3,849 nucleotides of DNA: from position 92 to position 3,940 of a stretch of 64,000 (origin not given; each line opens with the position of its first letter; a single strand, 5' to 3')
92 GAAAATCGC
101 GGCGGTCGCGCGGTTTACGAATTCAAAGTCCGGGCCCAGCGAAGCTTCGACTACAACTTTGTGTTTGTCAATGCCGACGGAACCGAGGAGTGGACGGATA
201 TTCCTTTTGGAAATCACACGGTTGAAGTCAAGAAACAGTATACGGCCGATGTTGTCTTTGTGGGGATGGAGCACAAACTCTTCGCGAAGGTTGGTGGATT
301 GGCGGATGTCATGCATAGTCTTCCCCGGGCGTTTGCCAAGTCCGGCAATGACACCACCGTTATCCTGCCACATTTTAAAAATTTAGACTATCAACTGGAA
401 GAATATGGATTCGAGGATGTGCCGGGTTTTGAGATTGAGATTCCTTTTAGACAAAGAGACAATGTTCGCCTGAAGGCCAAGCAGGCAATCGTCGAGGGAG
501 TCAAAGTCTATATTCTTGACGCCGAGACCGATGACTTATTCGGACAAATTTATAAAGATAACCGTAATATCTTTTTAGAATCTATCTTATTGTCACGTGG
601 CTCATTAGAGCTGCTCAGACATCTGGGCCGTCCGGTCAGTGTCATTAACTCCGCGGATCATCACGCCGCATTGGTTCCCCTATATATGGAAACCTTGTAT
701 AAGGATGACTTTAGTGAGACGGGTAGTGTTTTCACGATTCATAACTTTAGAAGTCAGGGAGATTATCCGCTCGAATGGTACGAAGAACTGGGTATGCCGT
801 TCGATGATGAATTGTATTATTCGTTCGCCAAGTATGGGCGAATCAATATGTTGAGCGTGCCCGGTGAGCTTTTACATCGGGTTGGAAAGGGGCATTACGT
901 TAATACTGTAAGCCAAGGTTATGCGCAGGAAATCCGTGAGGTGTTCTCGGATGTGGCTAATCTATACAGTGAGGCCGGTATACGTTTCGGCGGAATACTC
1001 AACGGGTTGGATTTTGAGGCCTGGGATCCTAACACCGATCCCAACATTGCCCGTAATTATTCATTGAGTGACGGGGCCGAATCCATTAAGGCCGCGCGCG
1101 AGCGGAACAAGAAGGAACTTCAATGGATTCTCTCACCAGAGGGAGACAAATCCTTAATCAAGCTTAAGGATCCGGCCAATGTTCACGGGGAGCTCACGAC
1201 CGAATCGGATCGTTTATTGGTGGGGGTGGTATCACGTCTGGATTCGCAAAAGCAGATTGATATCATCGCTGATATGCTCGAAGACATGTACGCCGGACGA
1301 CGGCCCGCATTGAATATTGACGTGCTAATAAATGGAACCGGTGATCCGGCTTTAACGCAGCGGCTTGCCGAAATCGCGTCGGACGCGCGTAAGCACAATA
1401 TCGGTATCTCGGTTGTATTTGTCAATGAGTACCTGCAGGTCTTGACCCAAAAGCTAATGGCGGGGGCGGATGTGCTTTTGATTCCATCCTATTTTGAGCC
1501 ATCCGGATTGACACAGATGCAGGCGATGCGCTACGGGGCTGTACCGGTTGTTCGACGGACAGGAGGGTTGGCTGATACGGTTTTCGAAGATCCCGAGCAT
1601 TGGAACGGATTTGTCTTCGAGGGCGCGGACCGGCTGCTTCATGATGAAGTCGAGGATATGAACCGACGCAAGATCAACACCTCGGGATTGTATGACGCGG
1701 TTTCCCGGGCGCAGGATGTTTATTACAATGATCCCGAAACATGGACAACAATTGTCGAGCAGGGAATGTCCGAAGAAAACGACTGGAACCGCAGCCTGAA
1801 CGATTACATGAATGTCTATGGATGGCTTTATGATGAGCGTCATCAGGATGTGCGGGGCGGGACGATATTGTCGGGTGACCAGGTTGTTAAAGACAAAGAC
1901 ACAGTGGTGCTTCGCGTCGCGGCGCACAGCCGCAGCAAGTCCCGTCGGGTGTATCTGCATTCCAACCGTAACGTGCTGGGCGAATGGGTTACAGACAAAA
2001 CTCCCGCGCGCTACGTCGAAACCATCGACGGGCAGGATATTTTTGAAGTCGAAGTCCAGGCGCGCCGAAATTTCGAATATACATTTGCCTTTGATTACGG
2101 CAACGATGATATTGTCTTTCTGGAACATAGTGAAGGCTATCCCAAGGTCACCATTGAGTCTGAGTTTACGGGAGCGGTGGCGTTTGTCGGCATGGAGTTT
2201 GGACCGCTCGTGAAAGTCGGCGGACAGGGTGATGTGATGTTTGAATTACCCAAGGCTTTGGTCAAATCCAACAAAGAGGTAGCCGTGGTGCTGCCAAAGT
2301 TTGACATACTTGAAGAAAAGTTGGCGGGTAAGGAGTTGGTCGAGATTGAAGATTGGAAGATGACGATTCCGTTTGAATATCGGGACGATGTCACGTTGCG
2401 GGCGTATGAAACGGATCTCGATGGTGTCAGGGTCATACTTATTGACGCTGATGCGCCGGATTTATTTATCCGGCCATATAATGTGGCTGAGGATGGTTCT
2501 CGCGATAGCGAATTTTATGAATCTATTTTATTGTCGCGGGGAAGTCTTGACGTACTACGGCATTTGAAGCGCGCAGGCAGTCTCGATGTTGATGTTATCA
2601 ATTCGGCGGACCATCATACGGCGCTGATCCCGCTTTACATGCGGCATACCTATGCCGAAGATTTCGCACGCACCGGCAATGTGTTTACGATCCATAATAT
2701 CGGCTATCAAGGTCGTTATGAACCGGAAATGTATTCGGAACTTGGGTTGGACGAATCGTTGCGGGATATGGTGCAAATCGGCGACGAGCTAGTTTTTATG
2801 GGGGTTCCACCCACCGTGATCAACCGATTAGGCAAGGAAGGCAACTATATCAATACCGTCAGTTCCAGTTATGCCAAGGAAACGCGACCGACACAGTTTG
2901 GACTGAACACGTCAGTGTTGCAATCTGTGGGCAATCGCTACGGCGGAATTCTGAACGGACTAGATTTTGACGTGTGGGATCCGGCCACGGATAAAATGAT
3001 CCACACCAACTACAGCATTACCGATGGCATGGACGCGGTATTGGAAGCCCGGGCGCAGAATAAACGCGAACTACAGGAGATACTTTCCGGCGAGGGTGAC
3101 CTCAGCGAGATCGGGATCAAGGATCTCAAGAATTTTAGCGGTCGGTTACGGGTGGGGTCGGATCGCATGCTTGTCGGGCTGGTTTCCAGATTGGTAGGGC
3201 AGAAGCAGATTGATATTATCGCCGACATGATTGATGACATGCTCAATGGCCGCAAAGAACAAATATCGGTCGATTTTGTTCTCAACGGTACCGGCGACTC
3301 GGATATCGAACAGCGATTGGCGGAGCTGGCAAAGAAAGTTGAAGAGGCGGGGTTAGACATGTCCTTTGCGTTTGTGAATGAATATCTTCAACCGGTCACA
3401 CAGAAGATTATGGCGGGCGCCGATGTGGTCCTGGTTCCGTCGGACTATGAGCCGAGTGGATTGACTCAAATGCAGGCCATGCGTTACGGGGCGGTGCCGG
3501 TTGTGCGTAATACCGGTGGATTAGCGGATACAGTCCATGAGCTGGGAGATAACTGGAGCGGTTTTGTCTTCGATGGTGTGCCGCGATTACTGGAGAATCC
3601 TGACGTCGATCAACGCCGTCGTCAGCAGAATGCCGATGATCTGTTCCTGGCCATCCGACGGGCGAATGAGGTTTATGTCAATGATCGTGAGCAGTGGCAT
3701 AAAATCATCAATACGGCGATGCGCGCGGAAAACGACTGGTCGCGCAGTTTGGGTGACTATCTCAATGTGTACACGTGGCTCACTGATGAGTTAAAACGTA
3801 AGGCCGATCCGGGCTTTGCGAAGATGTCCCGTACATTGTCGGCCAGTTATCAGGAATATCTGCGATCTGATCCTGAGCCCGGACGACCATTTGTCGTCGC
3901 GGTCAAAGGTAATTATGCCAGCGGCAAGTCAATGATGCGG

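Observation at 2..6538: Fusion of two glycogen synthases and an amylomaltase in one protein of more than 2160 aa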

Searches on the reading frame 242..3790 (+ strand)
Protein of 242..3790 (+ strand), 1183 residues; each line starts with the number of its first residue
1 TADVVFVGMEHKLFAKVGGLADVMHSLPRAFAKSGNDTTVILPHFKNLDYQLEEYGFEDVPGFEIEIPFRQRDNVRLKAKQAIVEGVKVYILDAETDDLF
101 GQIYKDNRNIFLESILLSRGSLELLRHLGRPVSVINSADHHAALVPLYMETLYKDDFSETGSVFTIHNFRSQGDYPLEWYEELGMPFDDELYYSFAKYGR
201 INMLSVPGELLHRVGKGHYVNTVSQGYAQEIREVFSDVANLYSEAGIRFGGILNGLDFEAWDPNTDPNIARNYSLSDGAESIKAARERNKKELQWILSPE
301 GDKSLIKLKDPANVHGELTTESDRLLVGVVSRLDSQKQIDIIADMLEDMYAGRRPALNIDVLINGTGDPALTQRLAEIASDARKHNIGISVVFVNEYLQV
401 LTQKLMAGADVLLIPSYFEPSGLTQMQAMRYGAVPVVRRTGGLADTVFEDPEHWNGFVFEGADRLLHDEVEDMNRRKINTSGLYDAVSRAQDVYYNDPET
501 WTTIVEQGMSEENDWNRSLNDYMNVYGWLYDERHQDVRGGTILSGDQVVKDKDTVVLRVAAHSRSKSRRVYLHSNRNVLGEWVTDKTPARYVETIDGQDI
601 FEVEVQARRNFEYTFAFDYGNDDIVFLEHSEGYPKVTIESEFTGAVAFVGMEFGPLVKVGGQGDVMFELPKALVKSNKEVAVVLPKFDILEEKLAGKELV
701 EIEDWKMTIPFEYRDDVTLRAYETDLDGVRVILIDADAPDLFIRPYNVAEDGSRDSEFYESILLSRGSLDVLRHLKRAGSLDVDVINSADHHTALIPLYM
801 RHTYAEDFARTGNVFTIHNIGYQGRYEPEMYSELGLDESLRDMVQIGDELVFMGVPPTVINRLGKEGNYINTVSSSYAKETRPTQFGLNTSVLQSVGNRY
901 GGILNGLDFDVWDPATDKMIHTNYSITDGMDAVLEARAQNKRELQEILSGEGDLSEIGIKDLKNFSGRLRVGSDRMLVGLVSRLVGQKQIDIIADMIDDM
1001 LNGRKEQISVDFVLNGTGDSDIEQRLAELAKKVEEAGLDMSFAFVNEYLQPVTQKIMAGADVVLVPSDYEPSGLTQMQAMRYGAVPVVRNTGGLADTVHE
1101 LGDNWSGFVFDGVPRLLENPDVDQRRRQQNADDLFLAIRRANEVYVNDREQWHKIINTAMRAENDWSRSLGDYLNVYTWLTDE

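Call 42: search_solved_structures(query=window:242-3790:+, show_alignments=2, max_evalue=1e-20)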
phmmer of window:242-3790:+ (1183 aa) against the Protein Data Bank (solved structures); distinct sequences matched with E-value up to 1e-20: 9.
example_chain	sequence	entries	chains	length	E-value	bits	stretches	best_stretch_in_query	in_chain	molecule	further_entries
1rzu_A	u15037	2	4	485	8e-48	166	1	326-535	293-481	Glycogen synthase 1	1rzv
6gne_A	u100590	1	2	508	2.9e-41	144.3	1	646-1178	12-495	Probable starch synthase 4, chloroplastic/amyloplastic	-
2qzs_A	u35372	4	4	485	1.3e-40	142.1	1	326-534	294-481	glycogen synthase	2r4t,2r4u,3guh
3d1j_A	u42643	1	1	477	1.6e-40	141.8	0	326-526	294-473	Glycogen synthase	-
3cop_A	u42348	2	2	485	8.8e-40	139.3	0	326-534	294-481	Glycogen synthase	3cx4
4hln_A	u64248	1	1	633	3.8e-39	137.2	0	323-530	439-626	Starch synthase I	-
3vue_A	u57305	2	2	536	3.1e-34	121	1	646-1100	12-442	Granule-bound starch synthase 1, chloroplastic/amyloplastic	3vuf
6gnf_A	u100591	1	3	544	8e-31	109.7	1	646-1180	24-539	Glycogen synthase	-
6gng_A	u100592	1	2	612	1.3e-29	105.6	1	788-1114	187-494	Granule-bound starch synthase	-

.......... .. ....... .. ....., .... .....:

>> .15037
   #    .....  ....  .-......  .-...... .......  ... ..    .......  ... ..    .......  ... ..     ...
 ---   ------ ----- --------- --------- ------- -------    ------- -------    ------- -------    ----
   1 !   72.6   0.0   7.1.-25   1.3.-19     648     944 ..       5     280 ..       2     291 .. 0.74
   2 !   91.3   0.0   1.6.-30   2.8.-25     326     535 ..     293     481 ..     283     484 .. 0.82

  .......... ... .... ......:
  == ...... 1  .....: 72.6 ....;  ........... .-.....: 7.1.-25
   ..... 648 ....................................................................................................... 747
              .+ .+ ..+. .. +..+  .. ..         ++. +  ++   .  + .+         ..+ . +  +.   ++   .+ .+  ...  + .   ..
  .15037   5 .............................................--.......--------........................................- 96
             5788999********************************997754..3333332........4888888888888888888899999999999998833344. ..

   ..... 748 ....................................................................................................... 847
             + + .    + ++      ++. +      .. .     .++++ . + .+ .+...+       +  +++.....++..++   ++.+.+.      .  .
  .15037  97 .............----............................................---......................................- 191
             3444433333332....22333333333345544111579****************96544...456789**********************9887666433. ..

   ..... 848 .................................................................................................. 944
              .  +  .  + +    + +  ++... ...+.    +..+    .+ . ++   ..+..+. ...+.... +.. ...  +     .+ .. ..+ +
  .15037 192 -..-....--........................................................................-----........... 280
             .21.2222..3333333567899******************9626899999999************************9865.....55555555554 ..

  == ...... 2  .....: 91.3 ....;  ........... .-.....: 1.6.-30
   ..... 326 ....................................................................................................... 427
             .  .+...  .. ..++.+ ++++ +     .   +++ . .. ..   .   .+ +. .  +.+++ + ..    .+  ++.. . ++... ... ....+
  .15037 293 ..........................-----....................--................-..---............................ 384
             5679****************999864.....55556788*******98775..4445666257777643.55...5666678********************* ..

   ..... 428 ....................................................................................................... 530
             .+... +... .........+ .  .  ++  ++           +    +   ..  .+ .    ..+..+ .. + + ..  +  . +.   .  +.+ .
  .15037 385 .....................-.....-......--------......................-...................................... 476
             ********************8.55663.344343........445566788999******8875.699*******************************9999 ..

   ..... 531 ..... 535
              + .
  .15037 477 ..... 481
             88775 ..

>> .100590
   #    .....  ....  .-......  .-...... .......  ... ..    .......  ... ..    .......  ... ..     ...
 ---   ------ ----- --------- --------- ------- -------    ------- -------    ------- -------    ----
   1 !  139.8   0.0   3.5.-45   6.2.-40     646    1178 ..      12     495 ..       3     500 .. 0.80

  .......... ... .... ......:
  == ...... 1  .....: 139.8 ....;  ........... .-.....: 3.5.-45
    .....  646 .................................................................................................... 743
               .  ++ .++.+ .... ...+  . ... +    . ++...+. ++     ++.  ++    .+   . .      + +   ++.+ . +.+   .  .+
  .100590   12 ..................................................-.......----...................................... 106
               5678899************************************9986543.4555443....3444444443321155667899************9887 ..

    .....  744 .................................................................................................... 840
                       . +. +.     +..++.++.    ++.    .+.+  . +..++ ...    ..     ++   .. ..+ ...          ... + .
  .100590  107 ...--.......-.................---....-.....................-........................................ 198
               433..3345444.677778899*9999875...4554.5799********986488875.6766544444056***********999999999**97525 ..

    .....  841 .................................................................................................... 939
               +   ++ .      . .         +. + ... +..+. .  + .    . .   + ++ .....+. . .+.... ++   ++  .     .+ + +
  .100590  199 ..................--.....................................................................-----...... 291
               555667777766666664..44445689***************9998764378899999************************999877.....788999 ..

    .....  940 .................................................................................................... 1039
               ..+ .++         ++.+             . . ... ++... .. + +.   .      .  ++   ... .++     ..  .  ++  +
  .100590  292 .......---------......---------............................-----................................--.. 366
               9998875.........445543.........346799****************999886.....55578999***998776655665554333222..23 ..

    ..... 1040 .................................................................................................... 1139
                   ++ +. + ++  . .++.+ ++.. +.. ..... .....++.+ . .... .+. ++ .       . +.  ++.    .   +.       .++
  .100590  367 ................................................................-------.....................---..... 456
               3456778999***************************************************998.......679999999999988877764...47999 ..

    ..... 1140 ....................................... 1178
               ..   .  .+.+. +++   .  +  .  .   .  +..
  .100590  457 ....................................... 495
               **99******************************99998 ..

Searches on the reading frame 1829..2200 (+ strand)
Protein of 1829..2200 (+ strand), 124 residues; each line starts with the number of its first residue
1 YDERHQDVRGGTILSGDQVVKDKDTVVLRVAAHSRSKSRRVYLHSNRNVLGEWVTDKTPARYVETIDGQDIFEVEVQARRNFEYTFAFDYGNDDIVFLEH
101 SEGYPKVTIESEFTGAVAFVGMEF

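Call 30: search_protein_families(library=pfam, proteins=[window:1829-2200:+], max_evalue=1)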
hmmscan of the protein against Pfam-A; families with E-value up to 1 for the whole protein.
seq(124 aa): 1 family
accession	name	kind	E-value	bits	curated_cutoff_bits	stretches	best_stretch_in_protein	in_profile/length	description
PF02903.20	Alpha-amylase_N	-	0.0011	19.6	23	1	22-101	19-100/120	Alpha amylase, N-terminal ig-like domain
